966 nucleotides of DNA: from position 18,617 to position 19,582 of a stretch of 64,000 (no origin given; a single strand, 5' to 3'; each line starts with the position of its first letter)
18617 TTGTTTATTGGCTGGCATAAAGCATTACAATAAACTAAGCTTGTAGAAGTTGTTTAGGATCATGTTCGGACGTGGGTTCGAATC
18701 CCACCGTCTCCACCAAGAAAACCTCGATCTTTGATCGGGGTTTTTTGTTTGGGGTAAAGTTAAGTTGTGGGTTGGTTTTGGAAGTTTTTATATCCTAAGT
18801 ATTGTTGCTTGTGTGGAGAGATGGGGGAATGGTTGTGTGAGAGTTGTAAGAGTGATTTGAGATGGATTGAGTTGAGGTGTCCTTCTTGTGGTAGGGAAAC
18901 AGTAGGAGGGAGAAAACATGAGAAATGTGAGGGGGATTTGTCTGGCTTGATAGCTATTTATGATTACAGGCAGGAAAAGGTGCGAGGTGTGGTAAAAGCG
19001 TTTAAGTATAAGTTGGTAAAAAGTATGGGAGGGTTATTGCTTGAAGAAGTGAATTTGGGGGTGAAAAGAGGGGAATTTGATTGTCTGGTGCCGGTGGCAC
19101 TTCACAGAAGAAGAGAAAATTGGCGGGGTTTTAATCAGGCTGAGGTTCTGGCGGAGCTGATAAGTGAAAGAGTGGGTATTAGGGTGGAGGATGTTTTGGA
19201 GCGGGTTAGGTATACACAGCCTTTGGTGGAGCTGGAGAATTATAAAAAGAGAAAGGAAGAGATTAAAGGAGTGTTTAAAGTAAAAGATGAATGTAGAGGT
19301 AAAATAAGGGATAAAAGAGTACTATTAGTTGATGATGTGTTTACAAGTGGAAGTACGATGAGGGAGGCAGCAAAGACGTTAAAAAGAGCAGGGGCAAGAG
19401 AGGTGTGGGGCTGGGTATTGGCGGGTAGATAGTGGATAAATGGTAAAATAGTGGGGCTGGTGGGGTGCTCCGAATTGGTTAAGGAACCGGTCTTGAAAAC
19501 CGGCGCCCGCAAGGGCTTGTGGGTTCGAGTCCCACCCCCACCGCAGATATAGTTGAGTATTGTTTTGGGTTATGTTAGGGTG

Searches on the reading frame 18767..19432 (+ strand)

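Call 32: search_protein_families(library=pfam, proteins=[window:18767-19432:+], max_evalue=5)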
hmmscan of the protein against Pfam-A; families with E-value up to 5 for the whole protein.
window:18767-19432:+ (221 aa): 5 families
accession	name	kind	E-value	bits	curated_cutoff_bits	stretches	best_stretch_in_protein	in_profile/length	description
PF00156.33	Pribosyltran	-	2.8e-09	36.9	26.3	1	126-213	41-118/158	Phosphoribosyl transferase domain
PF18912.6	DZR_2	-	3.5e-07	30.4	27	1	5-54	2-55/56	Double zinc ribbon domain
PF14681.12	UPRTase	-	0.026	14.4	27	1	177-212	115-150/206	Uracil phosphoribosyltransferase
PF24390.1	PRTase-CE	-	0.14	12.4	27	1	166-205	90-128/253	PRTase-CE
PF09334.17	tRNA-synt_1g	-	0.21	10.8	20.1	1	5-59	104-160/391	tRNA synthetases class I (M)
